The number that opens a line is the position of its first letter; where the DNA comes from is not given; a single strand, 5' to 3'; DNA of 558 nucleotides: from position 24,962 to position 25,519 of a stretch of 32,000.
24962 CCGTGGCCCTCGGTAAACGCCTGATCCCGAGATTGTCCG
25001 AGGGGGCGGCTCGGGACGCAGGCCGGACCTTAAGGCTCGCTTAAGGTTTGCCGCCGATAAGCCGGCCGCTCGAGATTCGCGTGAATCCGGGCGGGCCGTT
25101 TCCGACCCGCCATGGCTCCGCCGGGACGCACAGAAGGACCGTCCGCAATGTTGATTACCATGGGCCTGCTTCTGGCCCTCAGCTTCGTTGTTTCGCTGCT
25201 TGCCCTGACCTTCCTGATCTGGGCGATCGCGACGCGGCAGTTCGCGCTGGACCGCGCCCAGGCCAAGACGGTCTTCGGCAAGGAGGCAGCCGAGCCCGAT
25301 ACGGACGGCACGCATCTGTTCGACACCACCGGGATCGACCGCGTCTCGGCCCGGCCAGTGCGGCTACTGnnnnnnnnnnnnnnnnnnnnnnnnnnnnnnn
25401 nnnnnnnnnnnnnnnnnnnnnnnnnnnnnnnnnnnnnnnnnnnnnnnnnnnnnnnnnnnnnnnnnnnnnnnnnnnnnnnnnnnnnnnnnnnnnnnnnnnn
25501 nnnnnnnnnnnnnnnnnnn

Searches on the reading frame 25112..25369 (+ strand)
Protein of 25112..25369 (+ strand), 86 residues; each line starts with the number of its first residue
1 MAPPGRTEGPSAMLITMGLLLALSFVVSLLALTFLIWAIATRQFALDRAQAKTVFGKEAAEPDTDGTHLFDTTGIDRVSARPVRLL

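Call 25: search_protein_families(library=pfam, proteins=[window:25112-25369:+], max_evalue=10)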
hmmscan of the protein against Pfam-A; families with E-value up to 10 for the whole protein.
seq(86 aa): 2 families
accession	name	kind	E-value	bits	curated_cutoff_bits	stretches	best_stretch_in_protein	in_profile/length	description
PF03597.20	FixS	-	0.0073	16.5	23.1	1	17-44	3-30/44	Cytochrome oxidase maturation protein cbb3-type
PF08362.16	TetR_C_3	-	0.19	12.1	25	1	31-61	92-121/143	YcdC-like protein, C-terminal region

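Call 43: search_protein_families(library=pfam, alignment_id=A2, max_evalue=0.05)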
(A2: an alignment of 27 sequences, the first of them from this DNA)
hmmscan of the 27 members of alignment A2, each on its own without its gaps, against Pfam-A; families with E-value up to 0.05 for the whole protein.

A. member 1, seq(69 aa): 1 family
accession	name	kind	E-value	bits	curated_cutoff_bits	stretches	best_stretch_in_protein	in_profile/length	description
PF03597.20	FixS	-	0.001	19.2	23.1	1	5-32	3-30/44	Cytochrome oxidase maturation protein cbb3-type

B. families by the number of members that match (of 27 scanned): 6 families
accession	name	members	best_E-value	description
PF03597.20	FixS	27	4.2e-06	Cytochrome oxidase maturation protein cbb3-type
PF17272.7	DUF5337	3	0.0018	Family of unknown function (DUF5337)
PF04995.19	CcmD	2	0.016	Heme exporter protein D (CcmD)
PF04341.17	DUF485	1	0.021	Protein of unknown function, DUF485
PF06749.17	DUF1218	1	0.028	Protein of unknown function (DUF1218)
PF03311.19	Cornichon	1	0.048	Cornichon protein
